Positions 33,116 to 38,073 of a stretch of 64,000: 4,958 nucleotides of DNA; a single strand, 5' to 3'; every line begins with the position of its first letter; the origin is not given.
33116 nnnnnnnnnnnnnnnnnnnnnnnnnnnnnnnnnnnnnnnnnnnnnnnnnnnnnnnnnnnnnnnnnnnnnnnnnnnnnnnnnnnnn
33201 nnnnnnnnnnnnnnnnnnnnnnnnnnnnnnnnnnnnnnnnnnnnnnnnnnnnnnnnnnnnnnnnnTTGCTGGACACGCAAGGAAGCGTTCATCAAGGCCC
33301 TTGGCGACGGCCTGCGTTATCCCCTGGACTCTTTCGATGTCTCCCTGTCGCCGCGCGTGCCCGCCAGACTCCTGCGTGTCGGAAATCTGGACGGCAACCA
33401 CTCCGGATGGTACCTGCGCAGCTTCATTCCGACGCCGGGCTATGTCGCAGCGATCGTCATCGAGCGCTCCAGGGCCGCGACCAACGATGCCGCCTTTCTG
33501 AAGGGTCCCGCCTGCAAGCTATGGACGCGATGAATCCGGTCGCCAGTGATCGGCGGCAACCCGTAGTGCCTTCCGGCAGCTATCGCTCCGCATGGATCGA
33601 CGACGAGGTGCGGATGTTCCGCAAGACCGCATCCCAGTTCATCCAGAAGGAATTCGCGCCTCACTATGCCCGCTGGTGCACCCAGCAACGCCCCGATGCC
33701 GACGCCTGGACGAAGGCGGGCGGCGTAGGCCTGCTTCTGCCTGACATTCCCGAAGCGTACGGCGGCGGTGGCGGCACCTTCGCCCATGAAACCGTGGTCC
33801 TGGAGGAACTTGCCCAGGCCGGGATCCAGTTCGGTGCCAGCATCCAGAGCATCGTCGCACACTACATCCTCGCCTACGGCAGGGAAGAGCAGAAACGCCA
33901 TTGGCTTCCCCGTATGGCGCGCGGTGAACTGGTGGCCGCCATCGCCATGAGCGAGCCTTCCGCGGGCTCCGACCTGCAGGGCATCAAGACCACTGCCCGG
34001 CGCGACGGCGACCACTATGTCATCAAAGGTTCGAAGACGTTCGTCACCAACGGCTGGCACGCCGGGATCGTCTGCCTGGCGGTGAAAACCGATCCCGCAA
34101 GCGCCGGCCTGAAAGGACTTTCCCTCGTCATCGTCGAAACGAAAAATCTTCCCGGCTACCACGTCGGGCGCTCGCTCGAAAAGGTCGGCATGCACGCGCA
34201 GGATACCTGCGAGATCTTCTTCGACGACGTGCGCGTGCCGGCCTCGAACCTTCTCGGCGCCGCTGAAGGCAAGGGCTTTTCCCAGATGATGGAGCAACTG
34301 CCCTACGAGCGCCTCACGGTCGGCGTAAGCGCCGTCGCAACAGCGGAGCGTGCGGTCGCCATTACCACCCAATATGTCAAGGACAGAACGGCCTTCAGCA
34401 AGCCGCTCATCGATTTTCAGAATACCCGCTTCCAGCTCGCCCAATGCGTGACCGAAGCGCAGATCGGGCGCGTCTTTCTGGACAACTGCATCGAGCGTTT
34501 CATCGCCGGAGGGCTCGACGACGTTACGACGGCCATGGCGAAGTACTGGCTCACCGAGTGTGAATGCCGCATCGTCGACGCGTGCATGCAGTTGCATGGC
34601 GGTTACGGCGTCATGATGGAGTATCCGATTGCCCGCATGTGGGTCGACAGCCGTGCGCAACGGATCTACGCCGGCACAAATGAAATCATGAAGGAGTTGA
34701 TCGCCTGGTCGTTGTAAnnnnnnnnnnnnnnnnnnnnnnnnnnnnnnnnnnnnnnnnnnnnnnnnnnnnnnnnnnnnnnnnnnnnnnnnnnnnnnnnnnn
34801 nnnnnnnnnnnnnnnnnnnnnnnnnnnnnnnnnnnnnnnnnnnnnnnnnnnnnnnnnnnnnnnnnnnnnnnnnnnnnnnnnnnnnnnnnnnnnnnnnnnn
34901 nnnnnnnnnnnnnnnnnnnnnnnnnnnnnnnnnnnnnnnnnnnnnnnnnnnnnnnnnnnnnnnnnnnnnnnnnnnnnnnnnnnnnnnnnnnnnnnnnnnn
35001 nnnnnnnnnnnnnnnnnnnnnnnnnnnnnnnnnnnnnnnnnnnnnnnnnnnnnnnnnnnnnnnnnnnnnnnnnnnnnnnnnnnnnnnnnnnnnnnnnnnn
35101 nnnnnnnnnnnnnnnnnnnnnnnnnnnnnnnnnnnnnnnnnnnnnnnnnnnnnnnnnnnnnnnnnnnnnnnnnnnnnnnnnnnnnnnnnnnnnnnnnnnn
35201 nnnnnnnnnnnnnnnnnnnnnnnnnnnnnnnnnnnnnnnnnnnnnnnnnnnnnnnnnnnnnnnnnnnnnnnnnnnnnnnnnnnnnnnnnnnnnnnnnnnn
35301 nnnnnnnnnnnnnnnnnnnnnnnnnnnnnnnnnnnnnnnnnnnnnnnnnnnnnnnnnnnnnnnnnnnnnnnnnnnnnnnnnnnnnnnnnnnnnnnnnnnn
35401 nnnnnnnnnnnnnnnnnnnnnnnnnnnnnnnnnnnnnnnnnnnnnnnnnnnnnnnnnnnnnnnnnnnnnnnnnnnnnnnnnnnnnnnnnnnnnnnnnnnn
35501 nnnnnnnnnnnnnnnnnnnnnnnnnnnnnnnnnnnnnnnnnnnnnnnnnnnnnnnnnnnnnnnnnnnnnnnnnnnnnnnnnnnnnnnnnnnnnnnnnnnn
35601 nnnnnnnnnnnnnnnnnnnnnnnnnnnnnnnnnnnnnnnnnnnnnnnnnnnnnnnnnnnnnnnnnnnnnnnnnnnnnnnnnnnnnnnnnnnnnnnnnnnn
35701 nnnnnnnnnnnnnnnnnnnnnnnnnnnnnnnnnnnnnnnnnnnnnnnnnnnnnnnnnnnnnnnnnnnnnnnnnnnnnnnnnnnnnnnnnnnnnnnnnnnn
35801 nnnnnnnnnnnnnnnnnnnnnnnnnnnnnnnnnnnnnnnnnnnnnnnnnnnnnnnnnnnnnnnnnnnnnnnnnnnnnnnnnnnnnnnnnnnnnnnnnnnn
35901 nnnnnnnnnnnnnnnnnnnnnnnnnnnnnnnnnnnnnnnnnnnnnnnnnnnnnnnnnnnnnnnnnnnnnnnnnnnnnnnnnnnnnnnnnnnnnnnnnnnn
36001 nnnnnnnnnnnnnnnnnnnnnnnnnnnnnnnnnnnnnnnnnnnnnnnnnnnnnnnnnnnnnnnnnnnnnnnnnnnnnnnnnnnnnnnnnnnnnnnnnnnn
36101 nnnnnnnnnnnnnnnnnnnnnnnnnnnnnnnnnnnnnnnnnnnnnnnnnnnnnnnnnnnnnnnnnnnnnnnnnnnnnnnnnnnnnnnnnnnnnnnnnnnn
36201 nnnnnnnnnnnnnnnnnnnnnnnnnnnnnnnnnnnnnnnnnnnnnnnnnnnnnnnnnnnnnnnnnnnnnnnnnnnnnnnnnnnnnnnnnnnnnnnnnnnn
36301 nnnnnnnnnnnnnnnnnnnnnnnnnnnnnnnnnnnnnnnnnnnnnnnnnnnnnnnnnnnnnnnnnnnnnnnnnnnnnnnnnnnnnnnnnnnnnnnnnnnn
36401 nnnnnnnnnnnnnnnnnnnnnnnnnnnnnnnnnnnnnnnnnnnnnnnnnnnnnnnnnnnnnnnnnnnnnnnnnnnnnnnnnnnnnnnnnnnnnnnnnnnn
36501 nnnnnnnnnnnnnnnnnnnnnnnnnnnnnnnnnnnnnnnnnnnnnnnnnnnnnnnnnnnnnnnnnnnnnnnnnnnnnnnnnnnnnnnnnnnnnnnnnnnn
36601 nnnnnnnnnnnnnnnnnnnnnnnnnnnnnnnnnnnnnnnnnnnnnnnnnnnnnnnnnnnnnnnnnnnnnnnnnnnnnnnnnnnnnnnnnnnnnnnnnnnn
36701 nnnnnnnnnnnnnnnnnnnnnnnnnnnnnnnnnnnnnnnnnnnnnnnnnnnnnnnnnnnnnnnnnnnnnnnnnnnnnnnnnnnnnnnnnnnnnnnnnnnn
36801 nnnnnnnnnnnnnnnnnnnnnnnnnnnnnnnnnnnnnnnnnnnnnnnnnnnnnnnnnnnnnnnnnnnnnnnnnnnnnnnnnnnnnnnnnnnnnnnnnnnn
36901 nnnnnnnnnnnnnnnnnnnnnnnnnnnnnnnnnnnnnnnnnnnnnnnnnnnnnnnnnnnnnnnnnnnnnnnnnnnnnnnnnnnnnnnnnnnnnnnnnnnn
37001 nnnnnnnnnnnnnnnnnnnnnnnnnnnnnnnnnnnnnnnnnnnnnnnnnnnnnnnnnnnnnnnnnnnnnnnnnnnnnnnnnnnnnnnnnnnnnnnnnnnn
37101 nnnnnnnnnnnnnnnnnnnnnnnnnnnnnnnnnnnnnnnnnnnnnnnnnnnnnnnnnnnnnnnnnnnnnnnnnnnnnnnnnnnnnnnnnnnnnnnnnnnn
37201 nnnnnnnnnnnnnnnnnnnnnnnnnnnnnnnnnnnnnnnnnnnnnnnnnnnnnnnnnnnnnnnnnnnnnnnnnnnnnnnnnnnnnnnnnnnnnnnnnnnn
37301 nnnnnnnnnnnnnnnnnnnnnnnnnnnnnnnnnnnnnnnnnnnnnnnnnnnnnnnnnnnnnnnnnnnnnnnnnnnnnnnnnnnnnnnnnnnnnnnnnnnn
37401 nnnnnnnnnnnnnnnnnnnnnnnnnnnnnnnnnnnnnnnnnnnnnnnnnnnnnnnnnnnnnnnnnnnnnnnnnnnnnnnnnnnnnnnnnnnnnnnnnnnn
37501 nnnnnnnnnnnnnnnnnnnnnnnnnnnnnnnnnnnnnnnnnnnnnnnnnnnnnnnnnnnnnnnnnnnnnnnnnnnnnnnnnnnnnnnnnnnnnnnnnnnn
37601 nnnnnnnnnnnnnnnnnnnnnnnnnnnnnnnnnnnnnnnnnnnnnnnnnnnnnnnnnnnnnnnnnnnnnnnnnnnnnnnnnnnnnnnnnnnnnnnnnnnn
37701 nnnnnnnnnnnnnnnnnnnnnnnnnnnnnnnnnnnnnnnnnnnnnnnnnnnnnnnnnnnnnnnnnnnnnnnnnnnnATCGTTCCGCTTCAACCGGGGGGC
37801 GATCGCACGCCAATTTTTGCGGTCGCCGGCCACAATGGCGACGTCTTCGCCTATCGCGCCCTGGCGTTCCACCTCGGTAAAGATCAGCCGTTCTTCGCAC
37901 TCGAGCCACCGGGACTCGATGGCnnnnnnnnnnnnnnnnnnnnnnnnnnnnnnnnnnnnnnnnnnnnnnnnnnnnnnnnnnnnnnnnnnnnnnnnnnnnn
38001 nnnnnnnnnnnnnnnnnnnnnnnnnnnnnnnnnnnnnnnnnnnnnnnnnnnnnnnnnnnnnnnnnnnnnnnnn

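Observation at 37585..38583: Free-standing thioesterase with a Cys nucleophile (GYCAG) and a TubC-type docking domain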

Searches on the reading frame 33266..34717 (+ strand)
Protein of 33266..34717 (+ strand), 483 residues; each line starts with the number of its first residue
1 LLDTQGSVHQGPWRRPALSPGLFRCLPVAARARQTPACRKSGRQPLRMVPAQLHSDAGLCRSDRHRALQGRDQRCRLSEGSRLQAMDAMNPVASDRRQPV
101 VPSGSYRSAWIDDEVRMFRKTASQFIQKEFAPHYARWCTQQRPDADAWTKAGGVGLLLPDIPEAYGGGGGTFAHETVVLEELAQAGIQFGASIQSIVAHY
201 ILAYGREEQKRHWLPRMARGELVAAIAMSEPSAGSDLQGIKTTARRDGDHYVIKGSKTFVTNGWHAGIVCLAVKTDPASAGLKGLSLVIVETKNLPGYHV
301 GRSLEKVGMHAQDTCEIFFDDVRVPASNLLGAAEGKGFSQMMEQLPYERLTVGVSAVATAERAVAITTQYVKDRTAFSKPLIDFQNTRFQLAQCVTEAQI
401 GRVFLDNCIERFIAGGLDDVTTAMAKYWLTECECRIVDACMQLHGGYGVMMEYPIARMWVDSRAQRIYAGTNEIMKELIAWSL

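Call 4: search_protein_families(library=pfam, proteins=[window:33266-34717:+], max_evalue=0.01)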
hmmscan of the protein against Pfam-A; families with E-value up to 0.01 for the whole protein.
window:33266-34717:+ (483 aa): 5 families
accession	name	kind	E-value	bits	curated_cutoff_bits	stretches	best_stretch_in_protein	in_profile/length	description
PF00441.29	Acyl-CoA_dh_1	-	7.2e-42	143.5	22.4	1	335-480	1-146/150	Acyl-CoA dehydrogenase, C-terminal domain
PF02771.21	Acyl-CoA_dh_N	-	1.2e-29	103.4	22.9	1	113-221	2-113/113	Acyl-CoA dehydrogenase, N-terminal domain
PF02770.24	Acyl-CoA_dh_M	-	1.5e-23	83.2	33.3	1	225-322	1-97/97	Acyl-CoA dehydrogenase, middle domain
PF08028.16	Acyl-CoA_dh_2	-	3.5e-11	44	22.7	1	351-472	2-133/134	Acyl-CoA dehydrogenase, C-terminal domain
PF22924.1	ACOX_C_alpha1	-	0.00029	21.1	27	1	347-479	6-164/169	Acyl-CoA oxidase, C-alpha1 domain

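Call 32: search_protein_families(library=ncbifam, proteins=[window:33266-34717:+], max_evalue=0.001)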
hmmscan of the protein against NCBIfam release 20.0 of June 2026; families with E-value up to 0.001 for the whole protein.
window:33266-34717:+ (483 aa): 22 families
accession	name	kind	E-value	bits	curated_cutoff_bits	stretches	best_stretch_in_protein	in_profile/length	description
NF042972.1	AcrlCoAredClosAcrC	equivalog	7e-84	281.7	640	1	113-480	7-373/378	acryloyl-CoA reductase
NF058590.1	AcCoDHFadEBacil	equivalog_domain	2.4e-67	227.8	600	1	112-480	22-407/586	acyl-CoA dehydrogenase FadE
NF045552.1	GlutCoADH_Des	equivalog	5.6e-66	223.3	470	1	112-480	6-376/387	glutaryl-CoA dehydrogenase Acd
NF043006.1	CyhCrbnylCoADH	equivalog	1.6e-62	211.7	650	1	121-480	14-372/380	cyclohexane-1-carbonyl-CoA dehydrogenase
NF045652.1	ProlPCPDhRedW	equivalog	8e-62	209.2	650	1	113-481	2-371/376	L-prolyl-[peptidyl-carrier protein] dehydrogenase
TIGR03207.1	cyc_hxne_CoA_dh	equivalog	1.6e-54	185.1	575.35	1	113-480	3-368/372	cyclohexanecarboxyl-CoA dehydrogenase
NF008997.0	PRK12341.1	equivalog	8.5e-54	183.1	537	1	115-475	9-368/382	acyl-CoA dehydrogenase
NF053553.1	prodigi_MBC_PigA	equivalog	1e-53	182.9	500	1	113-482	7-378/381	prodigiosin MBC biosynthesis dehydrogenase PigA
NF042439.1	SulpropCoADesulf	equivalog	2.8e-50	171.2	600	1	120-481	2-368/379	3-sulfinopropanoyl-CoA desulfinase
NF002885.1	PRK03354.1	equivalog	3.5e-43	148.1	540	1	112-475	6-365/378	crotonobetainyl-CoA dehydrogenase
TIGR03204.1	pimC_large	equivalog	4.8e-34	117.9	623.85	1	151-397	49-290/395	pimeloyl-CoA dehydrogenase large subunit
NF037942.1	ac_ACP_DH_MbtN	equivalog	2.1e-32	112.3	700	1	178-481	65-363/376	mycobactin biosynthesis acyl-ACP dehydrogenase MbtN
NF052270.1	Staph_DH_FadE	equivalog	6.9e-31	107.4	600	1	198-479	114-389/400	acyl-CoA dehydrogenase FadE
NF007000.1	PRK09463.1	subfamily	3.9e-26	91.6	600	1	161-451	92-400/726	acyl-CoA dehydrogenase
NF049984.1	Rv1679_FadE16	equivalog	5.2e-21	75.3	600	1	147-478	32-360/371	Rv1679 family acyl-CoA dehydrogenase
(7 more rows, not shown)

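Call 70: search_solved_structures(query=window:33521-34717:+, max_evalue=1e-20)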
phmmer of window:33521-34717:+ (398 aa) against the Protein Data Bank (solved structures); distinct sequences matched with E-value up to 1e-20: 86 (the best 60 are shown).
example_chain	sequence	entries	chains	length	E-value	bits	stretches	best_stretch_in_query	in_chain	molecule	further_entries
2pg0_A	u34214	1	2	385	9.7e-110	370.3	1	24-396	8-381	Acyl-CoA dehydrogenase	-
8w0t_A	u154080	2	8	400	4.8e-96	325.3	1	29-396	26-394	Long-chain specific acyl-CoA dehydrogenase, mitochondrial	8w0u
8w0z_A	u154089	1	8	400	1.3e-95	323.9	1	29-396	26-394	Long-chain specific acyl-CoA dehydrogenase, mitochondrial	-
4iv6_A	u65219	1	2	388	4.5e-70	239.8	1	32-396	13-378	Acyl-CoA dehydrogenase FadE3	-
4u83_A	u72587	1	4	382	2.3e-67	230.9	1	27-396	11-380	Acyl-CoA dehydrogenase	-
3r7k_A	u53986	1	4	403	4.2e-65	223.4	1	23-395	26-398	Probable acyl CoA dehydrogenase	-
5ol2_C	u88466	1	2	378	4e-63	216.9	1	31-395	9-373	Acyl-CoA dehydrogenase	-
3oib_A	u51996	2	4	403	2.8e-60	207.5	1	22-396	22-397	Acyl-CoA dehydrogenase | Putative acyl-CoA dehydrogenase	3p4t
5lnx_A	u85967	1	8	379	7.6e-60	206.1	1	28-395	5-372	Acyl-CoA dehydrogenase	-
7szv_A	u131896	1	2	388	1.7e-57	198.4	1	27-398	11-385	Acyl-CoA dehydrogenase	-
4o5m_A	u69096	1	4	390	5.4e-57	196.7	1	26-395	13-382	Isovaleryl-CoA dehydrogenase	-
3mpi_A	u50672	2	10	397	2.4e-56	194.6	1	27-395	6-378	Glutaryl-CoA dehydrogenase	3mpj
4n5f_A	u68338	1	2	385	2.4e-56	194.6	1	28-396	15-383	Putative acyl-CoA dehydrogenase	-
9w60_A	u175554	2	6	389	3.2e-56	194.1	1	29-395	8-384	Butyryl CoA dehydrogenase apo protein | Butyryl CoA Dehydrogenase with FAD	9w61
8sgr_A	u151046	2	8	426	4e-56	193.8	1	25-394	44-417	Isovaleryl-CoA dehydrogenase, mitochondrial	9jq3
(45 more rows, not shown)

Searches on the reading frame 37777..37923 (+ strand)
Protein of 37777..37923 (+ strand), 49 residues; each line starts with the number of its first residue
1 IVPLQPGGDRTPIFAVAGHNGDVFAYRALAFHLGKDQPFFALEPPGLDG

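Call 69: search_solved_structures(query=window:37777-37923:+, max_evalue=10, show_alignments=5)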
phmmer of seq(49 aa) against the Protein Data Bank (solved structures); distinct sequences matched with E-value up to 10: 4.
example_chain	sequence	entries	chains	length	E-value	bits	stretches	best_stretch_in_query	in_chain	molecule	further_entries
7crn_A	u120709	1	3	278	0.00046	23.7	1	2-47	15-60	Non-ribosomal peptide synthetase 4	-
7dxo_A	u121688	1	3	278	0.00046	23.7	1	2-47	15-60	Non-ribosomal peptide synthetase 4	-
9f7b_A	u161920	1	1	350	0.12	16.1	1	4-49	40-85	3-hydroxyacyl-[acyl-carrier-protein] dehydratase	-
3ppe_A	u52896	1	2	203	0.84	13.5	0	7-29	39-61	Vascular endothelial cadherin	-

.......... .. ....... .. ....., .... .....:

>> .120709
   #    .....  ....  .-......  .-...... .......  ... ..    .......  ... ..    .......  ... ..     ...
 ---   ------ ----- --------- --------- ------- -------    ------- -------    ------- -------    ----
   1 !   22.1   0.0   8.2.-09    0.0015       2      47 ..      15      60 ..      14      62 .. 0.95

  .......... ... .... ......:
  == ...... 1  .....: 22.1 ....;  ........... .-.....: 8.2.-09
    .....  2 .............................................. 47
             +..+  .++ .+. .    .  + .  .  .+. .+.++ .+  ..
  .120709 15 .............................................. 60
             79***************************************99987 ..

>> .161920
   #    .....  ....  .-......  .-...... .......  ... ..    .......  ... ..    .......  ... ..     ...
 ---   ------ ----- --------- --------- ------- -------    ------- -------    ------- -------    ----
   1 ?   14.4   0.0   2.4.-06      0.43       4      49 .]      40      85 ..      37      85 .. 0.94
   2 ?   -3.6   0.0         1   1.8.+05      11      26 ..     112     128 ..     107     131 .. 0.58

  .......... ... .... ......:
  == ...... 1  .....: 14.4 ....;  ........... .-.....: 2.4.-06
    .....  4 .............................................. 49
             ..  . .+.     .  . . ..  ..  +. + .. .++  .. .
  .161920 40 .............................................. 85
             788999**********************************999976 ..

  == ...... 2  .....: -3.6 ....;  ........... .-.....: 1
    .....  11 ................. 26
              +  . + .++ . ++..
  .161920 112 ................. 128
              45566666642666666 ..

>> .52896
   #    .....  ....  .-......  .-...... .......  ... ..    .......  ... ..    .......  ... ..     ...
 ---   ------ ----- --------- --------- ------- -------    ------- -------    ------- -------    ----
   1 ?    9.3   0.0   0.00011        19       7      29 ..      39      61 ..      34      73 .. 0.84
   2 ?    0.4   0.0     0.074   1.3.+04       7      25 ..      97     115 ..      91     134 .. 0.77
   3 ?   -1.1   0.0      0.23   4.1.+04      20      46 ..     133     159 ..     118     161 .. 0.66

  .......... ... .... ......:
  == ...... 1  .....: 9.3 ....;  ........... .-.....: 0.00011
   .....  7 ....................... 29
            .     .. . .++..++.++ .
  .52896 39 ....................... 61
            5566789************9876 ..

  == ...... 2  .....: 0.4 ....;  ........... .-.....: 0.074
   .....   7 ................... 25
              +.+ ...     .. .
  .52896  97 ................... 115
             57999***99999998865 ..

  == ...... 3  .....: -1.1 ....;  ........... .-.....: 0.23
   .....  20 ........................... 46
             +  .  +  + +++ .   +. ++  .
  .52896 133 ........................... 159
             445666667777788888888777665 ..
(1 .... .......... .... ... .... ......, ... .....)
